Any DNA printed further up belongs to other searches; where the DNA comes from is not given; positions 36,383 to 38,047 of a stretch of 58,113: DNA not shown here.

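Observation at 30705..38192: Five consecutive ATP-grasp ligase genes plus an orphan DctM-like permease inside a Wzx/Wzy polysaccharide locus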

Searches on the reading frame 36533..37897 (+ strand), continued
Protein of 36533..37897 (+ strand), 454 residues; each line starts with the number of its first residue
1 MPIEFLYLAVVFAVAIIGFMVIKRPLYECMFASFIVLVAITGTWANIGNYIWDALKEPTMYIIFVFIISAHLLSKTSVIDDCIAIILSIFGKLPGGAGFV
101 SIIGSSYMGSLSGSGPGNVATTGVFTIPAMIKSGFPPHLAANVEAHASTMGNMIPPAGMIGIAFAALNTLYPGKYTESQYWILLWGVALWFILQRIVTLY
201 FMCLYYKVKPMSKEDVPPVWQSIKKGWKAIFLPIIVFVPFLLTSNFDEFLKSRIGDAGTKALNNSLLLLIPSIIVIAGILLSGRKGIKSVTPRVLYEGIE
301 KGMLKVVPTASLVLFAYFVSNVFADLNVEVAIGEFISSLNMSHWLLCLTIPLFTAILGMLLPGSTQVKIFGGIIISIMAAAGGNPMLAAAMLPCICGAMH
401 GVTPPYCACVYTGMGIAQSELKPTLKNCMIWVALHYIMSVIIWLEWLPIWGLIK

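Call 21: find_related_loci(query=window:36533-37897:+, collection=genome_contigs, flank=10000)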
Query window:36533-37897:+ (454 aa) in genome_contigs; peptide patterns used: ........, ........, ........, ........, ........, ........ (x = any residue, [..] = any of these).
149 stretches matched a pattern; 69 encode a relative of the query (tblastn E <= 1e-3); 69 distinct loci.
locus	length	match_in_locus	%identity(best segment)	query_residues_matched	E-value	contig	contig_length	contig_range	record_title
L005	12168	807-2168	80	1-454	0e+0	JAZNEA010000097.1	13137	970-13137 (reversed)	MAG: Clostridia bacterium isolate T1900044724_TS20190190.MAGScoT_cleanbin_000004 SGB_1923_k141_2509521, whole genome sho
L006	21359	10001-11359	81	1-454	0e+0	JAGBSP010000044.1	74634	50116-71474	MAG: Clostridia bacterium isolate RGIG9409 Yak_Cecum-1__c661934, whole genome shotgun sequence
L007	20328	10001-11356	81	1-453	0e+0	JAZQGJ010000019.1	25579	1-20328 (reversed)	MAG: Eubacteriales bacterium isolate T1900044631_TS20190097.MAGScoT_cleanbin_000004 SGB_1033_k141_1527044, whole genome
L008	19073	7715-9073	80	1-453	0e+0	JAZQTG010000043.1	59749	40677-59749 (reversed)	MAG: Acutalibacteraceae bacterium isolate T1900045192_TC20190188.MAGScoT_cleanbin_000001 SGB_5294_k141_1016282, whole ge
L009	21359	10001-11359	80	1-453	0e+0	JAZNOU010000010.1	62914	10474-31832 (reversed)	MAG: Clostridia bacterium isolate T1900044841_TS20190307.MAGScoT_cleanbin_000003 SGB_2941_k141_2573569, whole genome sho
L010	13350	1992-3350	78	1-453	0e+0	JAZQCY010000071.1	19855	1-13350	MAG: Acutalibacteraceae bacterium isolate T1900044637_TS20190103.MAGScoT_cleanbin_000031 SGB_1183_k141_1415679, whole ge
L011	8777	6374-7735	76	1-454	0e+0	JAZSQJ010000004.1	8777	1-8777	MAG: Eubacteriales bacterium isolate T1900044543_TS20190009.MAGScoT_cleanbin_000018 SGB_92_k141_2949230, whole genome sh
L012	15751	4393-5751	75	1-453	0e+0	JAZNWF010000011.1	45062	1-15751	MAG: Eubacteriales bacterium isolate T1900044784_TS20190250.MAGScoT_cleanbin_000080 SGB_2604_k141_1587903, whole genome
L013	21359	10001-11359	69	1-453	0e+0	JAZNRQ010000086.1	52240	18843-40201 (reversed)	MAG: Faecousia sp. isolate T1900044813_TS20190279.MAGScoT_cleanbin_000093 SGB_2806_k141_524553, whole genome shotgun seq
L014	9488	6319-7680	74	1-454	0e+0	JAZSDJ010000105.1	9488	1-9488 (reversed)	MAG: Eubacteriales bacterium isolate T1900044599_TS20190065.MAGScoT_cleanbin_000024 SGB_680_k141_348622, whole genome sh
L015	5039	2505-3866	68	1-454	0e+0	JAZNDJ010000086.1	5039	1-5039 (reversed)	MAG: Faecousia sp. isolate T1900044727_TS20190193.MAGScoT_cleanbin_000078 SGB_1969_k141_2582224, whole genome shotgun se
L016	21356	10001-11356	68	1-452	0e+0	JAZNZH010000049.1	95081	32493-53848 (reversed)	MAG: Faecousia sp. isolate T1900044769_TS20190235.MAGScoT_cleanbin_000023 SGB_2440_k141_338899, whole genome shotgun seq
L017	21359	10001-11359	66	1-453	0e+0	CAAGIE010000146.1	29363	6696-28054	MAG TPA_asm: uncultured Oscillospiraceae bacterium, isolate HGM13043, WGS project CAAGIE010000000 data, contig: SRS47628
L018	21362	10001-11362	67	2-442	0e+0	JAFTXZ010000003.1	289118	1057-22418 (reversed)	MAG: Clostridia bacterium isolate RGIG4252 Roe_deer_Colon-5__c1542, whole genome shotgun sequence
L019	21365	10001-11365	65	1-442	0e+0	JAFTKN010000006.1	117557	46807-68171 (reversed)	MAG: Clostridia bacterium isolate RGIG3902 Roe_deer_Cecum-2__c303, whole genome shotgun sequence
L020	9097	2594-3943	66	1-442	0e+0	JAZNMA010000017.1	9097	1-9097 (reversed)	MAG: Christensenellaceae bacterium isolate T1900044665_TS20190131.MAGScoT_cleanbin_000017 SGB_1554_k141_2144070, whole g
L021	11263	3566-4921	67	1-453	0e+0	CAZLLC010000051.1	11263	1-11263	MAG TPA_asm: uncultured Oscillospiraceae bacterium isolate SRP315200_co1_475 genome assembly, contig: NODE_12655_length_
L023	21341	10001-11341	51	1-452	4e-148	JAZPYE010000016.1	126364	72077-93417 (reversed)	MAG: Acutalibacteraceae bacterium isolate T1900044648_TS20190114.MAGScoT_cleanbin_000017 SGB_1394_k141_101887, whole gen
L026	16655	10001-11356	74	1-453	0e+0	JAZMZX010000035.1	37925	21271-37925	MAG: Eubacteriales bacterium isolate T1900044749_TS20190415.MAGScoT_cleanbin_000022 SGB_2163_k141_1342961, whole genome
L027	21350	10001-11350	44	1-449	1e-129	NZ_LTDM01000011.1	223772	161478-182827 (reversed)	Tissierella creatinophila DSM 6911 TICR_contig000011, whole genome shotgun sequence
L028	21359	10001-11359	43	1-452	2e-128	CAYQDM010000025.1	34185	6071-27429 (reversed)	MAG TPA_asm: uncultured Acidaminobacter sp. isolate binchicken_co269_32 genome assembly, contig: NODE_1071_length_34185_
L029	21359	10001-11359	73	1-453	0e+0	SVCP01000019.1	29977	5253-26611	MAG: Anaerofustis stercorihominis isolate SIG257 NODE_31534_length_29977_cov_1.654472, whole genome shotgun sequence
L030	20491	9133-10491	43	1-452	2e-126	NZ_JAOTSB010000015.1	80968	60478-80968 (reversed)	MAG: Acidaminobacter sp. isolate MAG4 5109_A_contig_119, whole genome shotgun sequence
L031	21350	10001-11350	45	1-449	2e-122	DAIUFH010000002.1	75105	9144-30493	MAG TPA_asm: Tissierella sp. isolate CTOTU40462 NODE_236_length_75105_cov_8.232485, whole genome shotgun sequence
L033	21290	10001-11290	44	19-449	7e-113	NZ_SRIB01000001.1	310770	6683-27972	Soehngenia longivitae strain 1933P NODE_1, whole genome shotgun sequence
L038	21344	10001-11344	40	2-450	1e-98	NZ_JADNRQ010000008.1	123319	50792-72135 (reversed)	Desulfallas sp. Bu1-1 NODE_8_length_123319_cov_49.853432, whole genome shotgun sequence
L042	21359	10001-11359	39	2-450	4e-95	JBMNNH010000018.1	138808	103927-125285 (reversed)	MAG: Acetivibrionales bacterium isolate SBF912LR0HQ0143 contig_51892, whole genome shotgun sequence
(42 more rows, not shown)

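Call 27: search_protein_families(library=pfam, proteins=[L018:7679-8683:+, L018:11705-12247:+, L018:12235-13362:+, L018:13373-14245:+, L018:14246-15265:+, L018:15186-16391:+, L018:16450-17475:+, L023:8867-9970:+, L023:8512-8958:+, L023:11639-12880:+], max_evalue=0.001)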
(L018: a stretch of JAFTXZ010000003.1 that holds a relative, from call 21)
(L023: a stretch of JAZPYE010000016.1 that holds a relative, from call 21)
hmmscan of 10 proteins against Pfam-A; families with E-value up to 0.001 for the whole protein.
L018:7679-8683:+ (334 aa): 7 families
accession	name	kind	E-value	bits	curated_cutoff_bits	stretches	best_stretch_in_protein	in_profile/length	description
PF21360.3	PylC-like_N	-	2.5e-23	82.5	27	1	3-99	1-96/96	PylC-like, N-terminal domain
PF02655.19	ATP-grasp_3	-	3.5e-21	76.4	23.2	1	109-287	1-159/160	ATP-grasp domain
PF15632.11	ATPgrasp_Ter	-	2.2e-11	44.1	29.1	1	197-310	4-111/131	ATP-grasp in the biosynthetic pathway with Ter operon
PF14397.11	ATPgrasp_ST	-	3.5e-07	30.2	31.4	1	103-205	13-121/278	Sugar-transfer associated ATP-grasp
PF13535.11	ATP-grasp_4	-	7.2e-07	29.4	27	1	145-233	1-90/160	ATP-grasp domain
PF02786.22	CPSase_L_D2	-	9.3e-06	25.7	19.8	1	120-299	10-195/211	Carbamoyl-phosphate synthase L chain, ATP binding domain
PF08443.16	RimK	-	0.00014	22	21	0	110-171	2-65/188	RimK-like ATP-grasp domain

L018:11705-12247:+ (180 aa): 1 family
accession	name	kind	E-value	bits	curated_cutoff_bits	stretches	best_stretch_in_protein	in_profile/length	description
PF00908.23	dTDP_sugar_isom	-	4.3e-63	212.5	27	1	5-174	2-167/168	dTDP-4-dehydrorhamnose 3,5-epimerase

L018:12235-13362:+ (375 aa): 6 families
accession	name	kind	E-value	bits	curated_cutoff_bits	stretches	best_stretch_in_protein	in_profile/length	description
PF01041.23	DegT_DnrJ_EryC1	-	3.9e-91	306.4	19.8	1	23-373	5-359/360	DegT/DnrJ/EryC1/StrS aminotransferase family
PF00155.27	Aminotran_1_2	-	2.1e-09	37.5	19.7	1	45-173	44-194/361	Aminotransferase class I and II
PF00266.25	Aminotran_5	-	2.8e-08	33.6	21.5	1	42-170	42-181/371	Aminotransferase class-V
PF01212.27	Beta_elim_lyase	-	8.2e-08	32.3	27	1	45-276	34-271/288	Beta-eliminating lyase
PF00464.25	SHMT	-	8.2e-05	21.8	27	1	110-206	147-245/399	Serine hydroxymethyltransferase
PF01053.26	Cys_Met_Meta_PP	-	0.00011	21.3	27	1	45-179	54-188/381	Cys/Met metabolism PLP-dependent enzyme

L018:13373-14245:+ (290 aa): 2 families
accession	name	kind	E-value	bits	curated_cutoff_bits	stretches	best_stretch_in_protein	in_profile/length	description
PF00483.29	NTP_transferase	-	1.8e-75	254.1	21.2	1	2-238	1-243/245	Nucleotidyl transferase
PF12804.13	NTP_transf_3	-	1.7e-11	45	27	1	3-131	1-118/160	MobA-like NTP transferase domain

L018:14246-15265:+ (339 aa): 6 families
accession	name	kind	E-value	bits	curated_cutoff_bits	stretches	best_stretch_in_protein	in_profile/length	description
PF16363.11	GDP_Man_Dehyd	-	2.2e-88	297.4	27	1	4-309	1-332/332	GDP-mannose 4,6 dehydratase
PF01370.27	Epimerase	-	7e-70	235.6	20.9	1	3-245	1-240/240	NAD dependent epimerase/dehydratase family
PF01073.25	3Beta_HSD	-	4.4e-16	59.2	22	1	4-227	1-223/280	3-beta hydroxysteroid dehydrogenase/isomerase family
PF02719.21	Polysacc_synt_2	-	2.1e-15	57.1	20.2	1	3-127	1-130/293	Polysaccharide biosynthesis protein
PF04321.23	RmlD_sub_bind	-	1.1e-14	54.6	27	1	1-266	1-234/287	RmlD substrate binding domain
PF07993.18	NAD_binding_4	-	2.9e-13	50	20.1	1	74-182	88-206/258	Male sterility protein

L018:15186-16391:+ (401 aa): 1 family
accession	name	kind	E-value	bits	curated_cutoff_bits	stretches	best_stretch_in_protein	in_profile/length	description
PF13692.12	Glyco_trans_1_4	-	3.4e-05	24.6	27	1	228-371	3-138/142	Glycosyl transferases group 1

L018:16450-17475:+ (341 aa): 1 family
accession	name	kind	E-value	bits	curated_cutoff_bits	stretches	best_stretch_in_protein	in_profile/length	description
PF01699.29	Na_Ca_ex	-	1.8e-57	194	24.9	2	191-339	3-150/151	Sodium/calcium exchanger protein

L023:8867-9970:+ (367 aa): 6 families
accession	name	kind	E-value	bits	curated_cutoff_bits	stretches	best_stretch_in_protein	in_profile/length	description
PF21360.3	PylC-like_N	-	8.3e-24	84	27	1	34-130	1-96/96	PylC-like, N-terminal domain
PF02655.19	ATP-grasp_3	-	1e-17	65.1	23.2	1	140-320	1-159/160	ATP-grasp domain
PF15632.11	ATPgrasp_Ter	-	1e-13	51.6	29.1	1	229-344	3-112/131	ATP-grasp in the biosynthetic pathway with Ter operon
PF13535.11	ATP-grasp_4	-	6.6e-07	29.5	27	1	177-296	2-121/160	ATP-grasp domain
PF02786.22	CPSase_L_D2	-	0.00011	22.3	19.8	1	174-335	35-198/211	Carbamoyl-phosphate synthase L chain, ATP binding domain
PF14397.11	ATPgrasp_ST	-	0.00015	21.6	31.4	0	135-238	14-121/278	Sugar-transfer associated ATP-grasp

L023:8512-8958:+ (148 aa): 7 families
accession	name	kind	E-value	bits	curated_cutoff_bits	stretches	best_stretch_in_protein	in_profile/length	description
PF00583.31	Acetyltransf_1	-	2e-16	60.7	20.7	1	28-124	18-116/116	Acetyltransferase (GNAT) family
PF12746.13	GNAT_acetyltran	-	2.5e-09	37.6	26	1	28-125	144-235/243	GNAT acetyltransferase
PF08445.16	FR47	-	3.5e-09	37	22.1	1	59-127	13-80/86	FR47-like protein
PF13508.13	Acetyltransf_7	-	8.1e-09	36.2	27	1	44-125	5-83/84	Acetyltransferase (GNAT) domain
PF13527.13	Acetyltransf_9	-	1.9e-07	31.6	25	1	3-124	4-124/127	Acetyltransferase (GNAT) domain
PF13673.13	Acetyltransf_10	-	2.4e-07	31.2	23.6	1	34-129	23-112/128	Acetyltransferase (GNAT) domain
PF13302.13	Acetyltransf_3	-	6.8e-06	27.3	25.4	1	41-125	52-138/138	Acetyltransferase (GNAT) domain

L023:11639-12880:+ (413 aa): 9 families
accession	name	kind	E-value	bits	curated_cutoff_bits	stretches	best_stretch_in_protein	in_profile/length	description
PF13535.11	ATP-grasp_4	-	2.4e-17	63.4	27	1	140-280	2-155/160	ATP-grasp domain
PF07478.18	Dala_Dala_lig_C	-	2.1e-13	50.7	24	1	130-247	26-146/204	D-ala D-ala ligase C-terminus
PF02655.19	ATP-grasp_3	-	2e-10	41.4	23.2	1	113-279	4-159/160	ATP-grasp domain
PF01071.24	GARS_A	-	5.3e-10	39.9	27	1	106-278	1-190/194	Phosphoribosylglycinamide synthetase, ATP-grasp (A) domain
PF15632.11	ATPgrasp_Ter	-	7.7e-08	32.6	29.1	1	180-309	4-112/131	ATP-grasp in the biosynthetic pathway with Ter operon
PF02222.28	ATP-grasp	-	1.3e-07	31.9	27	1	115-277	3-163/179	ATP-grasp domain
PF18603.7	LAL_C2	-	6.4e-07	30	29.4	1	323-396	2-76/78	L-amino acid ligase C-terminal domain 2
PF02786.22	CPSase_L_D2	-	2e-05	24.6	19.8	1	109-299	7-200/211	Carbamoyl-phosphate synthase L chain, ATP binding domain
PF18130.6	ATPgrasp_N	-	4e-05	24.5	27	1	57-94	44-80/81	ATP-grasp N-terminal domain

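Call 28: search_protein_families(library=pfam, proteins=[L042:5040-5780:+, L042:5951-7321:+, L042:7693-9108:+, L042:9201-9944:+, L027:8658-9431:+, L027:11854-13158:+, L038:9252-9989:+, L038:11725-13089:+, L033:8980-9942:+, L033:11582-12817:-], max_evalue=0.001)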
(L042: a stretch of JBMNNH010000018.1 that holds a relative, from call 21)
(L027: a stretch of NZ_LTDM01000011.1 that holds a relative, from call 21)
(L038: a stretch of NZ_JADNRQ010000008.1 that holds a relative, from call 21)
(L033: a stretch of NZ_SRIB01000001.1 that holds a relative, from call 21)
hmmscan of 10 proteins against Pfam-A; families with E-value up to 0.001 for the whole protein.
L042:5040-5780:+ (246 aa): 3 families
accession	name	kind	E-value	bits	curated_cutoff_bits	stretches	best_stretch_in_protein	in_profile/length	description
PF07702.18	UTRA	-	7.6e-23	81.3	23.8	1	95-239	2-141/141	UTRA domain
PF00392.27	GntR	-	6e-18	64.7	27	1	11-73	2-64/64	Bacterial regulatory proteins, gntR family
PF08279.18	HTH_11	-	0.00066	19.9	25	0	38-69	20-49/55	HTH domain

L042:5951-7321:+ (456 aa): 1 family
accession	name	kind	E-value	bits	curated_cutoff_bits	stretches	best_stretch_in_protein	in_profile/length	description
PF07287.17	AtuA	-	3.6e-24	85.8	22.8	1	65-417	61-412/437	Acyclic terpene utilisation family protein AtuA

L042:7693-9108:+ (471 aa): 1 family
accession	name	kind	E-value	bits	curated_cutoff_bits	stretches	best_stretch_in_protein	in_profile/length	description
PF00474.23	SSF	-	9e-42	143.8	22.8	1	37-413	8-405/406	Sodium:solute symporter family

L042:9201-9944:+ (247 aa): 2 families
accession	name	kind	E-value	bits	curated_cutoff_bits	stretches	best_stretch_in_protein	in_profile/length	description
PF07722.19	Peptidase_C26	-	4.1e-44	151.4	20.5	1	8-222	3-219/219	Peptidase C26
PF00117.34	GATase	-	2.5e-16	60.4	22.8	1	28-226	9-176/190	Glutamine amidotransferase class-I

L027:8658-9431:+ (257 aa): 3 families
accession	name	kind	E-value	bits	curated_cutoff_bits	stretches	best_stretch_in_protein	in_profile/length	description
PF08543.17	Phos_pyr_kin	-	8.9e-94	313.9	27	1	11-254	1-246/246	Phosphomethylpyrimidine kinase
PF00294.29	PfkB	-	6e-09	36.1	25.8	1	102-232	161-282/302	pfkB family carbohydrate kinase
PF01256.23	Carb_kinase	-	0.00016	21.6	27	1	7-232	4-212/242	NAD(P)H-hydrate dehydratase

L027:11854-13158:+ (434 aa): 4 families
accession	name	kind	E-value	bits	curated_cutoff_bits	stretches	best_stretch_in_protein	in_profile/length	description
PF00015.26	MCPsignal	-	2.4e-35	122.3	34.6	1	129-282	17-170/172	Methyl-accepting chemotaxis protein (MCP) signalling domain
PF13682.11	CZB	-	7.2e-13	49.1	29.4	1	332-398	1-64/64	Chemoreceptor zinc-binding domain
PF06160.17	EzrA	-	0.00021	20.2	39.6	1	197-303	301-407/557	Septation ring formation regulator, EzrA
PF06103.16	DUF948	-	0.0009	19.8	37.2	0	197-260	25-88/89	Bacterial protein of unknown function (DUF948)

L038:9252-9989:+ (245 aa): 2 families
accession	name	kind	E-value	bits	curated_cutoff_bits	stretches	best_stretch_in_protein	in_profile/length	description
PF07722.19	Peptidase_C26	-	2e-48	165.5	20.5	1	10-207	24-219/219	Peptidase C26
PF00117.34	GATase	-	1.1e-17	64.8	22.8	1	72-212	57-177/190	Glutamine amidotransferase class-I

L038:11725-13089:+ (454 aa): 1 family
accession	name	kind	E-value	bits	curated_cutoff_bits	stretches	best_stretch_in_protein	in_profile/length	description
PF07287.17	AtuA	-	2.1e-18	66.8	22.8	1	65-413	61-408/437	Acyclic terpene utilisation family protein AtuA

L033:8980-9942:+ (320 aa): 3 families
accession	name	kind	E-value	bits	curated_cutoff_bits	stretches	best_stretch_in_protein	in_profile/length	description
PF07478.18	Dala_Dala_lig_C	-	4.6e-43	147.5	24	1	111-311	1-203/204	D-ala D-ala ligase C-terminus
PF13535.11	ATP-grasp_4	-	1.5e-07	31.6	27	1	137-282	2-151/160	ATP-grasp domain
PF02655.19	ATP-grasp_3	-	2.7e-06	28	23.2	1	113-280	12-154/160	ATP-grasp domain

L033:11582-12817:- (411 aa): 1 family
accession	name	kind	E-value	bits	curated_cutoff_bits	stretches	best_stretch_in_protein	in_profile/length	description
PF02073.20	Peptidase_M29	-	1.9e-177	590.6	27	1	4-409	1-406/406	Thermophilic metalloprotease (M29)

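Call 44: search_protein_families(library=pfam, proteins=[L030:4016-4981:+, L030:4997-5866:+, L030:5866-6747:+, L030:6744-7778:+, L030:7993-9093:+, L030:11293-12702:+, L030:12860-14278:+, L033:7501-8367:+, L033:8428-8967:+, L031:7495-8298:+], max_evalue=0.0001)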
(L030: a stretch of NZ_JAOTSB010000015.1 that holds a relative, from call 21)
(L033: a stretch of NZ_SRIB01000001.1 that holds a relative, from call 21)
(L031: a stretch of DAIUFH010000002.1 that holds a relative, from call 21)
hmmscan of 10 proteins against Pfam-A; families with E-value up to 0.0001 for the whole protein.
L030:4016-4981:+ (321 aa): 2 families
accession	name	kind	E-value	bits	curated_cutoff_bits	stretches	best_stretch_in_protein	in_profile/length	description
PF02873.21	MurB_C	-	1.2e-37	128.5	27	1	215-313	2-99/99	UDP-N-acetylenolpyruvoylglucosamine reductase, C-terminal domain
PF01565.28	FAD_binding_4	-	3.1e-25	88.9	26.4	1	50-180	2-139/139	FAD binding domain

L030:4997-5866:+ (289 aa): 1 family
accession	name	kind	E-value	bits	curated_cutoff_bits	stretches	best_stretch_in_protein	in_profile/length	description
PF02811.25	PHP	-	3.2e-11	44.3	26.4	1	31-133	1-71/164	PHP domain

L030:5866-6747:+ (293 aa): 2 families
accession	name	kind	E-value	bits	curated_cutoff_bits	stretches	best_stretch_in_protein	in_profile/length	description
PF03668.21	RapZ-like_N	-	1.2e-46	158.8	25.4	1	9-163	1-155/158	RapZ-like N-terminal domain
PF22740.1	PapZ_C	-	1.5e-44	151.5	27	1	171-290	1-120/121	RapZ C-terminal domain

L030:6744-7778:+ (344 aa): 1 family
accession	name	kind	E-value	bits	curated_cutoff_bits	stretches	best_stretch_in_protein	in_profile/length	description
PF01933.23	CofD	-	2.6e-102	342.4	30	1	21-312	1-289/290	2-phospho-L-lactate transferase CofD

L030:7993-9093:+ (366 aa): 3 families
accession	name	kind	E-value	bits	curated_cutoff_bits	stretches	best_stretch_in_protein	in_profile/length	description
PF07478.18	Dala_Dala_lig_C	-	9.6e-47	159.6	24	1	155-356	1-203/204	D-ala D-ala ligase C-terminus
PF02655.19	ATP-grasp_3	-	6e-07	30.1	23.2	1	178-326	30-155/160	ATP-grasp domain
PF13535.11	ATP-grasp_4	-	1e-05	25.7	27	1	181-327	2-151/160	ATP-grasp domain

L030:11293-12702:+ (469 aa): 2 families
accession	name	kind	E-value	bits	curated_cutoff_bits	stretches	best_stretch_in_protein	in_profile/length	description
PF13520.12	AA_permease_2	-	9.6e-33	114.1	27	1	15-438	2-420/427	Amino acid permease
PF00324.27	AA_permease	-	3.4e-23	82.5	24.6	1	22-420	5-415/470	Amino acid permease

L030:12860-14278:+ (472 aa): 2 families
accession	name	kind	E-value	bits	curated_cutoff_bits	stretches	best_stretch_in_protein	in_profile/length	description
PF03606.21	DcuC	-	5.1e-78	263.1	23.1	1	16-468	1-460/461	C4-dicarboxylate anaerobic carrier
PF02667.20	SCFA_trans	-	6.5e-08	32.4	27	1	204-451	191-437/453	Short chain fatty acid transporter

L033:7501-8367:+ (288 aa): 2 families
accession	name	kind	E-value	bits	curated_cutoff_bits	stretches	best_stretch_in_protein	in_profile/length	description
PF01564.23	Spermine_synth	-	1.4e-60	204.5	22.9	1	58-238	1-179/186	Spermine/spermidine synthase domain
PF17284.7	Spermine_synt_N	-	2.5e-14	53.4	22.1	1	3-55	1-53/53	Spermidine synthase tetramerisation domain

L033:8428-8967:+ (179 aa): 2 families
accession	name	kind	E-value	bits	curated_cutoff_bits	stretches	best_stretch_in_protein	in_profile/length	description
PF03358.20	FMN_red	-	6.5e-38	130.1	24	1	1-145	1-150/152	NADPH-dependent FMN reductase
PF02525.22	Flavodoxin_2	-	5.8e-07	29.8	27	1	1-111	1-137/198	Flavodoxin-like fold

L031:7495-8298:+ (267 aa): 1 family
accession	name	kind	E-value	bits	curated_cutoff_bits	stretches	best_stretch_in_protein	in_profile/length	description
PF01177.27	Asp_Glu_race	-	1.5e-24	87.4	31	1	27-212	26-208/211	Asp/Glu/Hydantoin racemase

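Call 56: search_solved_structures(query=window:36533-37897:+, max_evalue=0.01)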
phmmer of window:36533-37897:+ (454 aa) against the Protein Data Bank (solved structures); distinct sequences matched with E-value up to 0.01: 2.
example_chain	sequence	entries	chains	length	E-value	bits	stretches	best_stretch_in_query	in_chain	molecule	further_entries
9pym_A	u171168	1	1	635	5.7e-08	35.5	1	73-173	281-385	Isethionate TRAP transporter permease protein DctMQ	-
7qha_B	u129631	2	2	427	0.0014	21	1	27-170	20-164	Putative TRAP-type C4-dicarboxylate transport system, large permease component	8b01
